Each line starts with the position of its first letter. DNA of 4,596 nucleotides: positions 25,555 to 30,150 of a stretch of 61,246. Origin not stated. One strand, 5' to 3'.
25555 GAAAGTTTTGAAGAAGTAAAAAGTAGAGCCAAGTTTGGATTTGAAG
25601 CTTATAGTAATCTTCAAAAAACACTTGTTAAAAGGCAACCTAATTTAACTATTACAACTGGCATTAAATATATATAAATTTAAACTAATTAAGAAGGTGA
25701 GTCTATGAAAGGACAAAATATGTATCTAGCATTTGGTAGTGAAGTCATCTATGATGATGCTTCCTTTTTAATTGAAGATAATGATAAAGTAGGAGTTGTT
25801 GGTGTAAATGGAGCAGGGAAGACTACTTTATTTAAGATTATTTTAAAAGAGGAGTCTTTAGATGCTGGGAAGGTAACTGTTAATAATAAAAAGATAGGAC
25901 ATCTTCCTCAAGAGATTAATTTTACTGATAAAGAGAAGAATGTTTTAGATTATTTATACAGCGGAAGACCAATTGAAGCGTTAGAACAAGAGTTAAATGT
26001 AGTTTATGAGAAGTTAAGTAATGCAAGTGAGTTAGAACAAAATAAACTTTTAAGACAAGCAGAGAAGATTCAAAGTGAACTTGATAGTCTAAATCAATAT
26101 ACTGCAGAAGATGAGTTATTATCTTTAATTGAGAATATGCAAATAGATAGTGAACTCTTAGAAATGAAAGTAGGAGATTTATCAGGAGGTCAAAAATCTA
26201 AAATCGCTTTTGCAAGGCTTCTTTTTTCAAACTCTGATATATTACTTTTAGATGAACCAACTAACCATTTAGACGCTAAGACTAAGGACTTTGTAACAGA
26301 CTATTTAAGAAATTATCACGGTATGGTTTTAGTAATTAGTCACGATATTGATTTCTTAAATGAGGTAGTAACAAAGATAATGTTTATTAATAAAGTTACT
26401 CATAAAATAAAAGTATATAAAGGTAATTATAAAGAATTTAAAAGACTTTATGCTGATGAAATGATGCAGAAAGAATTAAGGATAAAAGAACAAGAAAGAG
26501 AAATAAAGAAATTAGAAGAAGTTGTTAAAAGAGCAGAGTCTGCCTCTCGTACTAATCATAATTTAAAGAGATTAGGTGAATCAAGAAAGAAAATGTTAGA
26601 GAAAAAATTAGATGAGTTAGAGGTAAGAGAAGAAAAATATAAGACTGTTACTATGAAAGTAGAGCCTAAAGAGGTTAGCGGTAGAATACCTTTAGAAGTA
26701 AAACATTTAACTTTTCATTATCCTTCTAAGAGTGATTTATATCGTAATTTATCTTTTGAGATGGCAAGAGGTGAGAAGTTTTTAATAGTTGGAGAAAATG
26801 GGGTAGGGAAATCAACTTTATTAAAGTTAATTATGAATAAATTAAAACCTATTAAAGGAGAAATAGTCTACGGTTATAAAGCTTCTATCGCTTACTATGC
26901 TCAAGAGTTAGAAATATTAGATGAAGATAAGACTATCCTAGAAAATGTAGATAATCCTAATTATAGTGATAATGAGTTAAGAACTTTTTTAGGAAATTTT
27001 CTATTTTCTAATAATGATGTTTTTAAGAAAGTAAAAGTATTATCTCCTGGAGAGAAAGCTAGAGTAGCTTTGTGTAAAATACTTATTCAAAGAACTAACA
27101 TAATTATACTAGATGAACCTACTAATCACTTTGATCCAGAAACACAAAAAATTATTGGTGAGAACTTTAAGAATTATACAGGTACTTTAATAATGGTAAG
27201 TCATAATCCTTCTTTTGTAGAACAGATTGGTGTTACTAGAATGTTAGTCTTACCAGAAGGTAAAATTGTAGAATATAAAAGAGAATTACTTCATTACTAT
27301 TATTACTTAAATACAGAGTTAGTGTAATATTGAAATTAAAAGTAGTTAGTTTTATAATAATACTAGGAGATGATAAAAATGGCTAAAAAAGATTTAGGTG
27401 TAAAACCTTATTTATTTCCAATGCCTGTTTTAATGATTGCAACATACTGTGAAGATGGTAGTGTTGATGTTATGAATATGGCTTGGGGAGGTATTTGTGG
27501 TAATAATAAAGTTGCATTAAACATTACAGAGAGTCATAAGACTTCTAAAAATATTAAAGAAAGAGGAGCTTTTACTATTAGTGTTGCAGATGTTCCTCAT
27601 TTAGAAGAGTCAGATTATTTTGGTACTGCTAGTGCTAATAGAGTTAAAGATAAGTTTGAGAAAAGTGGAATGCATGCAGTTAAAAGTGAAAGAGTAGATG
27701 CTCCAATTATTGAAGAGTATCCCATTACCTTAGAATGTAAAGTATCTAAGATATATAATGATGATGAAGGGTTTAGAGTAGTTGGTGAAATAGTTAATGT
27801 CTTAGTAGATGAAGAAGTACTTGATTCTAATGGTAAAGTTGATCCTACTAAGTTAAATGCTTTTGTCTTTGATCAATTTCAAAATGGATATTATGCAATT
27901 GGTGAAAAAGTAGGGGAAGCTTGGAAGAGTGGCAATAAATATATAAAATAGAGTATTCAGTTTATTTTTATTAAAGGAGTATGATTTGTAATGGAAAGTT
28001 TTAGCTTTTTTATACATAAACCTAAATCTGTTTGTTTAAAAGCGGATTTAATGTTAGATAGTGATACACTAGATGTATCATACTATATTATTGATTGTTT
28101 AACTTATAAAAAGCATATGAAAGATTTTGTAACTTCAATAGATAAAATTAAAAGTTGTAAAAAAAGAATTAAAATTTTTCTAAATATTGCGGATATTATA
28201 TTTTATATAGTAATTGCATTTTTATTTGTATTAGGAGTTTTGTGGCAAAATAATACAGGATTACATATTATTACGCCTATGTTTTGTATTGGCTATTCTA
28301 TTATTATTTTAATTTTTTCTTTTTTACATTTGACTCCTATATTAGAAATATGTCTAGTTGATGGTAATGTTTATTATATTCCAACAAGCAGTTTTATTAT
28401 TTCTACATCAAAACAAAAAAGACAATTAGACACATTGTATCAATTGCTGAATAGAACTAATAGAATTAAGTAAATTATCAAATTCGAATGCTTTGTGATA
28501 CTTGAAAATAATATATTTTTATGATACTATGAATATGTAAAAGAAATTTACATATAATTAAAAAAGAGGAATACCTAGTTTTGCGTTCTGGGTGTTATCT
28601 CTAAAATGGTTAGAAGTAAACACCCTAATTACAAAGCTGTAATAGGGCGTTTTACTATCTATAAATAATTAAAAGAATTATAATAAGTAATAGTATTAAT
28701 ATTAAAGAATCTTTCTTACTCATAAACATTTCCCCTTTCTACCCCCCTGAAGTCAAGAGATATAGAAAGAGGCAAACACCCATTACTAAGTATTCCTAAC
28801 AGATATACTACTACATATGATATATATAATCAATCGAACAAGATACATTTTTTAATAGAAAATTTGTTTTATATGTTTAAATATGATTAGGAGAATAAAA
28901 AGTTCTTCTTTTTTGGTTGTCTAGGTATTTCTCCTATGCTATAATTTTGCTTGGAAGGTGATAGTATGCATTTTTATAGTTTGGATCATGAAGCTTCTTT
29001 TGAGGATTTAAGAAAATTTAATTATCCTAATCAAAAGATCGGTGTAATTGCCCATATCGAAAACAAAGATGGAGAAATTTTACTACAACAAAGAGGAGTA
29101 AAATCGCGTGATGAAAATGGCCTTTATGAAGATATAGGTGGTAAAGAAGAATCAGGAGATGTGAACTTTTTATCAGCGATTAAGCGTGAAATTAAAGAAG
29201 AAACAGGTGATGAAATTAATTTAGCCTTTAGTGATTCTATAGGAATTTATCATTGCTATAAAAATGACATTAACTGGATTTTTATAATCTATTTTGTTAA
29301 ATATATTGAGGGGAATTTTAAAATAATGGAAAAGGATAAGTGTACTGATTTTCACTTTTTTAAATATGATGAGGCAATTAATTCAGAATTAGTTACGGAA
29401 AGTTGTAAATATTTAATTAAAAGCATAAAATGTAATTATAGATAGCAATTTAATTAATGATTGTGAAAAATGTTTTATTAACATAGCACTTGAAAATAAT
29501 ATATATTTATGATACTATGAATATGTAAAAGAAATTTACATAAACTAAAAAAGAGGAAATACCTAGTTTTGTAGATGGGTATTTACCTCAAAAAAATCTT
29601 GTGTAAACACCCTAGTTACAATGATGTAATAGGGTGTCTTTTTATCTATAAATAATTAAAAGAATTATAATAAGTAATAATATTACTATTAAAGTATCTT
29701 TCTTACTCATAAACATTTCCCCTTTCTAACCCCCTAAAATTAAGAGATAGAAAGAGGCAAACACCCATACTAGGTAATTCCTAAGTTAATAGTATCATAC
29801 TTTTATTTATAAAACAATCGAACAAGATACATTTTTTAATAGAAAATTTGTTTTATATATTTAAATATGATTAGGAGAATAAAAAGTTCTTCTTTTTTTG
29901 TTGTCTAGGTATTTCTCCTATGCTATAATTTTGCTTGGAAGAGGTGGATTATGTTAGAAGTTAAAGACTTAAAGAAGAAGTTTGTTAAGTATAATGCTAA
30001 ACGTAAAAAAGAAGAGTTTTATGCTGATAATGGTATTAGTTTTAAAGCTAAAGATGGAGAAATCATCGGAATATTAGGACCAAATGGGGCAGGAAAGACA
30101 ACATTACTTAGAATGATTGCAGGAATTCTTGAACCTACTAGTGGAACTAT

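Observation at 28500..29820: Two copies of an unannotated type I toxin-antitoxin-like module (22-aa TM peptide plus convergent antisense RNA)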

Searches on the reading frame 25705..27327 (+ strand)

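Call 67: search_protein_families(library=pfam, proteins=[window:25705-27327:+], max_evalue=0.001)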
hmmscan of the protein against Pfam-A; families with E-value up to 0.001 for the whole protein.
window:25705-27327:+ (540 aa): 18 families
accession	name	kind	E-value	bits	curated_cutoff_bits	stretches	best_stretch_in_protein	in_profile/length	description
PF00005.33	ABC_tran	-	9.1e-53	179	25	2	347-474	2-137/137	ABC transporter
PF13304.12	AAA_21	-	1.2e-18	68.6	27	1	445-505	237-303/304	AAA domain, putative AbiEii toxin, Type IV TA system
PF02463.25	SMC_N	-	7.2e-09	35.8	40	1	29-232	27-215/220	RecF/RecN/SMC N terminal domain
PF12848.13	ABC_tran_Xtn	-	1.6e-08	34.9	25.9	1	233-314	6-82/85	ABC transporter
PF13555.12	AAA_29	-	1e-07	32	27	1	350-375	16-41/61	P-loop containing region of AAA domain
PF00931.28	NB-ARC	-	5.2e-07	29.6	23.5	0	359-406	21-68/248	NB-ARC domain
PF13401.12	AAA_22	-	3.6e-06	27.7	27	0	360-434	9-59/130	AAA domain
PF13191.12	AAA_16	-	6e-06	27.3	32.6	0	356-405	24-73/167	AAA ATPase domain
PF03193.22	RsgA_GTPase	-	9.6e-06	26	30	0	353-381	104-131/174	RsgA GTPase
PF20720.3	nSTAND3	-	2.3e-05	24.6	27.2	0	359-388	20-49/155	Novel STAND NTPase 3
PF01926.29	MMR_HSR1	-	6.9e-05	23.4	21.9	0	359-383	2-25/113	50S ribosome-binding GTPase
PF13148.11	DUF3987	-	7.7e-05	22.5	27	0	359-412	39-92/364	Protein of unknown function (DUF3987)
PF00006.31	ATP-synt_ab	-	0.0001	22.4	29.5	0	351-380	9-38/213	ATP synthase alpha/beta family, nucleotide-binding domain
PF00004.35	AAA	-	0.00012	22.9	21.2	0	360-381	2-23/131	ATPase family associated with various cellular activities (AAA)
PF05729.18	NACHT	-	0.00026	21.3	26.7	0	360-381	4-25/167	NACHT domain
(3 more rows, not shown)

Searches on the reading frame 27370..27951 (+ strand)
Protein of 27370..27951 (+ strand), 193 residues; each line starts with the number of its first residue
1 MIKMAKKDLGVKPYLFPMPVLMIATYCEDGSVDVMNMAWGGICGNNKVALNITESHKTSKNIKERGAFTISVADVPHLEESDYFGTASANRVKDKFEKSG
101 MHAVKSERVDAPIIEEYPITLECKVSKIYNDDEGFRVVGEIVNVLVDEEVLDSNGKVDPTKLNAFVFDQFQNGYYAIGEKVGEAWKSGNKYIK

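Call 67: search_protein_families(library=pfam, proteins=[window:27370-27951:+], max_evalue=0.001)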
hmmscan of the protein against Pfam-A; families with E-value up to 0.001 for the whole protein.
window:27370-27951:+ (193 aa): 1 family
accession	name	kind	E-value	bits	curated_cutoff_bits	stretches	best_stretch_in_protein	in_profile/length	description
PF01613.24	Flavin_Reduct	-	2.1e-18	67.3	27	1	16-152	4-139/153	Flavin reductase like domain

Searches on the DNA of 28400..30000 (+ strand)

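Call 21: search_rna_families(source=window, start=28400, end=30000, threshold=evalue, max_evalue=10)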
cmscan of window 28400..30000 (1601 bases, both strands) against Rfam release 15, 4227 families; matches with E-value up to 10: 6.
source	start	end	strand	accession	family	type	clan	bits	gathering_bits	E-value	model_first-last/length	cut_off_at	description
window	28710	28825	-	RF03922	MIR2119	Gene; miRNA;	-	21.5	73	8.7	1-188/188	no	MIR2119 microRNA precursor family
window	29115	29191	+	RF02183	ST7-OT3_1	Gene; lncRNA;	-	21.3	50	1.3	1-79/79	no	ST7 overlapping transcript 3 conserved region 1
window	29716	29760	-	RF02266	XIST_intron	Gene; lncRNA;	-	17.6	70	6.8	1-68/68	no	XIST 3' intron conserved motif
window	29716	29760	-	RF01794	sok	Gene; antitoxin;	-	17.2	59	0.44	7-53/157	no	sok antitoxin (CssrC)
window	29697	29755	-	RF04265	mir-4650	Gene; miRNA;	-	16.5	80.7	5.2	20-78/97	no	mir-4650 microRNA precursor family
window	29710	29782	-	RF02527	SSRC38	Gene; sRNA;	-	15.5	80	9.8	1-166/166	no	Streptococcus sRNA SSRC38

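Call 49: search_dna_similar(query=window:28500-28850:+, collection=plasmids, mode=distant, max_evalue=0.001)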
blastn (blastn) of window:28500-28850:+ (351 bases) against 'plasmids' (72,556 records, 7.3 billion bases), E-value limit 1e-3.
Records with a match: 1; places in all: 1; records where one place covers at least 80% of the query: 0.
Best place of each record, by identity: 60-80% 1.
By first word of the organism name: Clostridioides 1.
By predicted mobility (MOB-suite, as given by PLSDB): non-mobilizable 1.
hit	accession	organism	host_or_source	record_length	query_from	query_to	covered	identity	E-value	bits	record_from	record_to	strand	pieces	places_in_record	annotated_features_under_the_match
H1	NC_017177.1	Clostridioides difficile BI1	Homo sapiens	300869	7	74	19%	77.8%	2e-4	55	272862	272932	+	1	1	none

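Call 50: search_dna_similar(query=window:28500-28850:+, collection=phages, mode=distant, max_evalue=0.001)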
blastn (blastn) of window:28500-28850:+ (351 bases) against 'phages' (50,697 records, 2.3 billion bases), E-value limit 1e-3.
No match.

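Call 51: get_annotated_region(hit=H1, flank=600)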
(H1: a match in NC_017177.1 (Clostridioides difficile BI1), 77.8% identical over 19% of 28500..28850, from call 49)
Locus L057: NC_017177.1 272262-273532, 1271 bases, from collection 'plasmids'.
description: Clostridioides difficile BI1 plasmid unnamed, complete sequence
organism: Clostridioides difficile BI1 (NCBI taxid 699034)
taxonomy: Bacteria; Bacillota; Clostridia; Peptostreptococcales; Peptostreptococcaceae; Clostridioides; Clostridioides difficile; Clostridioides difficile BI1
host: -; source: Homo sapiens; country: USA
typing (MOB-suite, as given by PLSDB): non-mobilizable
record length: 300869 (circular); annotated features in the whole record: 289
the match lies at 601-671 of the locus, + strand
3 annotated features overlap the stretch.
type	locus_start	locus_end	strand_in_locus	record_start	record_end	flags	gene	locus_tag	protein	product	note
CDS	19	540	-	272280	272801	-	-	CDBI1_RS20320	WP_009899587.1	HPF/RaiA family ribosome-associated protein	-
CDS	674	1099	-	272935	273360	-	-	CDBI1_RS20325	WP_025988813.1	RusA family crossover junction endodeoxyribonuclease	-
CDS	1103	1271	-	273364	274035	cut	-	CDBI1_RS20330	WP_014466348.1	hypothetical protein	-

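Call 54: build_rna_model(alignment_id=A3, structure=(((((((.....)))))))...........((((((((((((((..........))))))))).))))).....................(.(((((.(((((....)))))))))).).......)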
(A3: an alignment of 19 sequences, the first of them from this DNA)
Model R1 built from alignment A3 (19 sequences, 126 columns); structure: as given.
model positions 121; base pairs 32; branch points 2; effective number of sequences 1.78; information 0.59 bits per position. Calibrated on 0.2 Mb of random sequence (short: E-values are rough).
structure used (alignment columns):
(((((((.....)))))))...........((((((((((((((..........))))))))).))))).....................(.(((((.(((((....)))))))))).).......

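Call 55: search_with_rna_model(model_id=R1, sources=[window, L005, L006, L007, L008, L009, L010, L011, L012, L013, L014, L015, L016, L017, L018, L019, L020, L021, L022, L023, L024, L025, L026, L027, L028, L029, L031, L033, L034, L035, L036, L038, L039, L040, L041, L042, L043, L044, L045, L046, L047, L049, L050, L051, L052, L053, L055, L056], max_evalue=0.01, make_alignment=true)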
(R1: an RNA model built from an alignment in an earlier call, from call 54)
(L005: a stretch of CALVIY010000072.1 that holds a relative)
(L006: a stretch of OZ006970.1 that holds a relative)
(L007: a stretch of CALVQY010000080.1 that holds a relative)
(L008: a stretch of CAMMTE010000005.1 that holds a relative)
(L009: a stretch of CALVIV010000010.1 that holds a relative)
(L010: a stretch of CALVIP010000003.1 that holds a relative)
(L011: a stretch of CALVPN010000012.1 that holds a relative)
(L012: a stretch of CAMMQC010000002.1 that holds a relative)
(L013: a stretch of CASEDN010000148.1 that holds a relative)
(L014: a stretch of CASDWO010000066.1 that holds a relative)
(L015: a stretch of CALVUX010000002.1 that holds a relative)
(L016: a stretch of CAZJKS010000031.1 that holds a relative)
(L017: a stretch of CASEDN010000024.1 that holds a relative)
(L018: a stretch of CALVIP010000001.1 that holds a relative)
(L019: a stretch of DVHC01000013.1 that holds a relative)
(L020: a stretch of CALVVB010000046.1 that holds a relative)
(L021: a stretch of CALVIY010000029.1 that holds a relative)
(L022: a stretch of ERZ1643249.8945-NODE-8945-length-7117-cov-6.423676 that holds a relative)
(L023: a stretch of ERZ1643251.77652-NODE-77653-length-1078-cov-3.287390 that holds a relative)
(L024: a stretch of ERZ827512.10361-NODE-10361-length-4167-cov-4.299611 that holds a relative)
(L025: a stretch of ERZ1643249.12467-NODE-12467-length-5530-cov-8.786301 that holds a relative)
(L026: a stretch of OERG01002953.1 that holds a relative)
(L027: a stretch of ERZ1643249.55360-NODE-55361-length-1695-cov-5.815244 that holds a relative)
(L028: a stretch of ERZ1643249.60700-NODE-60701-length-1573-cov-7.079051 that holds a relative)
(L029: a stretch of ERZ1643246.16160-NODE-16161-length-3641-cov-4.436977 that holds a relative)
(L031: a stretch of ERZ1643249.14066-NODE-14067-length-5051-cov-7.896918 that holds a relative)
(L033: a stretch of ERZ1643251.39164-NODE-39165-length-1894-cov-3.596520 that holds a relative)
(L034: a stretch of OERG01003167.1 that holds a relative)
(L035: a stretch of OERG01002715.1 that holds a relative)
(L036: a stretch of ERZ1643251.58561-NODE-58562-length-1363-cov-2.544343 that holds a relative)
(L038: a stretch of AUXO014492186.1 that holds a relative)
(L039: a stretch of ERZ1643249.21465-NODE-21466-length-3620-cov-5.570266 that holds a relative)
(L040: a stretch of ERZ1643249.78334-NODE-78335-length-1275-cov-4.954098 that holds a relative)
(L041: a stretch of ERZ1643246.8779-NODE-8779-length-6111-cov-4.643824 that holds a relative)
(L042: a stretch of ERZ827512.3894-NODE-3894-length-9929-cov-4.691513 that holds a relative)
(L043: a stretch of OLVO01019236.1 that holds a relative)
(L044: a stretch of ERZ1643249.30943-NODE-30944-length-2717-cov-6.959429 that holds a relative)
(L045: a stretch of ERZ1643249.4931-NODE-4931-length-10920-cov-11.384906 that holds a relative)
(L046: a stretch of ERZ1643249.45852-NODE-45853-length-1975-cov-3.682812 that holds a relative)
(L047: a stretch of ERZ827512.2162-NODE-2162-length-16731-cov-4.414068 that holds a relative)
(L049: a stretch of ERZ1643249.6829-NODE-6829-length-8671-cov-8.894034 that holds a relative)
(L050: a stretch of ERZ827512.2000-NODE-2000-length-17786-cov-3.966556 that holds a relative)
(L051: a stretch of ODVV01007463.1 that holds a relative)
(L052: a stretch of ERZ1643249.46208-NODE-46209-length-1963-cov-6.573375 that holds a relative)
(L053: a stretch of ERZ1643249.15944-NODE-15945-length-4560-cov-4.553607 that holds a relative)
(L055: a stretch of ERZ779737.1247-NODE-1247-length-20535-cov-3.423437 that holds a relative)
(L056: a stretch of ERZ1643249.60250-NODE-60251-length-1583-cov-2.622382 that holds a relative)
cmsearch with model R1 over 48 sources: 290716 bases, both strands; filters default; matches with E-value up to 0.01: 56.
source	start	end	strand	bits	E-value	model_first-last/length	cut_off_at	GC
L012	4535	4656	-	136.7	1.5e-23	1-121/121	no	0.31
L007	81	202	+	136.5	1.7e-23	1-121/121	no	0.31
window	28535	28656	+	135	3.2e-23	1-121/121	no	0.3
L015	6518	6638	+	131.8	1.4e-22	1-121/121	no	0.31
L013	1642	1766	-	129.9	3.2e-22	1-121/121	no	0.3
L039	864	981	-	128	7.6e-22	1-121/121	no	0.3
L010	4711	4832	-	124.9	2.9e-21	1-121/121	no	0.3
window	29523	29643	+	124.9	3e-21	1-121/121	no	0.28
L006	4190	4310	+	124.9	3e-21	1-121/121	no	0.28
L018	5879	5999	-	124.9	3e-21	1-121/121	no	0.28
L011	2231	2350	+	124.3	3.9e-21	1-121/121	no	0.3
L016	6678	6799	-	123.2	6.4e-21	1-121/121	no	0.29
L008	3335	3456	-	122.7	7.9e-21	1-121/121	no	0.3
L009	5768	5889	+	122.7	7.9e-21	1-121/121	no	0.3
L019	2350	2471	+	122.7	7.9e-21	1-121/121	no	0.3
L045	222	343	-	122.6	8.3e-21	1-121/121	no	0.29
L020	933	1054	-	122.5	8.7e-21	1-121/121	no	0.3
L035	851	972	-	122.5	8.7e-21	1-121/121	no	0.3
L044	1291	1410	-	122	1.1e-20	1-121/121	no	0.28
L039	1302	1421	-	122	1.1e-20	1-121/121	no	0.29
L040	759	881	+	114.4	3.4e-19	1-121/121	no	0.29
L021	2578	2695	-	110.8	1.6e-18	1-121/121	no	0.32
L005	354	472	-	109.7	2.7e-18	1-121/121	no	0.31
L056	1440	1559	-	107.5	7.4e-18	1-121/121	no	0.28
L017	3067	3181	+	106.2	1.3e-17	1-121/121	no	0.29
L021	2182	2296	-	106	1.4e-17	1-121/121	no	0.28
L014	874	988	-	104.8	2.4e-17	1-121/121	no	0.29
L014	486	603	-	104.4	3e-17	1-121/121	no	0.32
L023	688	803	+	96.5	9.9e-16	1-121/121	no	0.27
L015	1974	2089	+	96.3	1.1e-15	1-121/121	no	0.28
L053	4077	4192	-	96.3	1.1e-15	1-121/121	no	0.28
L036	1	109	+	93.9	3.2e-15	18-121/121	5'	0.31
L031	1304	1418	+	93.6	3.7e-15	1-121/121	no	0.3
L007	1072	1187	+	79.6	1.9e-12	1-121/121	no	0.31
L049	377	490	+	79.2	2.3e-12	1-121/121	no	0.31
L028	824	939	-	78.3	3.5e-12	1-121/121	no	0.3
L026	568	686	-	76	9.7e-12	1-121/121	no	0.28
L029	1951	2068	+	75.2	1.4e-11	1-121/121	no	0.28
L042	9325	9436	-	71.9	6e-11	1-121/121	no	0.32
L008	2360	2474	-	71.3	7.8e-11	1-121/121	no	0.3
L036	984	1098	+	71.3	7.8e-11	1-121/121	no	0.3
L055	925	1038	+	71.3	8e-11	1-121/121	no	0.33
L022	2072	2190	-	65.6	1e-09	1-121/121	no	0.33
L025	1706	1811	-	64.9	1.4e-09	1-121/121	no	0.3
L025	3275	3380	-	64.9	1.4e-09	1-121/121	no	0.3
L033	1664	1769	+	64.9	1.4e-09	1-121/121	no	0.3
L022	6939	7057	+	59.9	1.3e-08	1-121/121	no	0.3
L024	3771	3885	+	57.7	3.4e-08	1-121/121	no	0.3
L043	856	970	-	57.7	3.4e-08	1-121/121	no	0.3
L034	394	514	-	56.3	6.4e-08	1-121/121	no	0.26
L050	273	398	-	56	7.6e-08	1-121/121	no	0.31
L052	26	149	+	55.2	1.1e-07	1-121/121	no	0.31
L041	3457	3564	-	54.7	1.4e-07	1-121/121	no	0.32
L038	27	140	-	48.4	2.2e-06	1-121/121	no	0.25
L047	372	500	-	44.9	1.1e-05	1-121/121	no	0.27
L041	1525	1637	-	43.8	1.8e-05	1-121/121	no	0.26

Alignment A4: 56 matches aligned to the model, 176 columns, each read 5' to 3' on its own strand. Consensus structure (alignment columns), stored with it:
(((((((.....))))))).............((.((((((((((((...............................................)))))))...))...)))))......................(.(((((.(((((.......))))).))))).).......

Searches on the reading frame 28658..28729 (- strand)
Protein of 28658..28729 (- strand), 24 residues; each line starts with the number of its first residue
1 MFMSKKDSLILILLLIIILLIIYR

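Call 32: search_protein_families(library=pfam, proteins=[window:28658-28723:-], max_evalue=10)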
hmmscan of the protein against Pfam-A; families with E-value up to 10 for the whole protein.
seq(22 aa): 2 families
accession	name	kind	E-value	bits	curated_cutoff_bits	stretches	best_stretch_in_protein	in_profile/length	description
PF19893.4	DUF6366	-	0.14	13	27.2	1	1-20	47-66/69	Family of unknown function (DUF6366)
PF07172.16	GRP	-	0.78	10.9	30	1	1-20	1-20/90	Glycine rich protein family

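Call 33: search_protein_families(library=ncbifam, proteins=[window:28658-28723:-], max_evalue=10)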
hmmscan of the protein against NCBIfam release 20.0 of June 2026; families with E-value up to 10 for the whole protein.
seq(22 aa): 0 families

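Call 48: list_cluster_members(proteins=[window:28658-28729:-, window:28658-28723:-, window:29645-29716:-, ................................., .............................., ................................, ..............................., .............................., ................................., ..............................])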
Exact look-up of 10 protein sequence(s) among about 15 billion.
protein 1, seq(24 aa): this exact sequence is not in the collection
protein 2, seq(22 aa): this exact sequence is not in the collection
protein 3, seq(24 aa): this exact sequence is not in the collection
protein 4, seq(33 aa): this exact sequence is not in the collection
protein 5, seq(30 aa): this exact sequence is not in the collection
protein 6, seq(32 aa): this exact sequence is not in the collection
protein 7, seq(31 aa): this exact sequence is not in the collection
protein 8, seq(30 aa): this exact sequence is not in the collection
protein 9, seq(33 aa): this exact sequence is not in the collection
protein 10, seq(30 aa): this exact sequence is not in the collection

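Call 75: search_solved_structures(query=window:28658-28723:-, max_evalue=10)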
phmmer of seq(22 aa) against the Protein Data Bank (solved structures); distinct sequences matched with E-value up to 10: 0.

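Call 77: search_protein_families(library=phrogs, proteins=[window:28658-28723:-], max_evalue=1)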
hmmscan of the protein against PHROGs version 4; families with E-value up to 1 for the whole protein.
seq(22 aa): 0 families

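Call 78: search_protein_families(library=padloc, proteins=[window:28658-28723:-], max_evalue=1)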
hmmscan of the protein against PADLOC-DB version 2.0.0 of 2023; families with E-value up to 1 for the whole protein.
seq(22 aa): 0 families
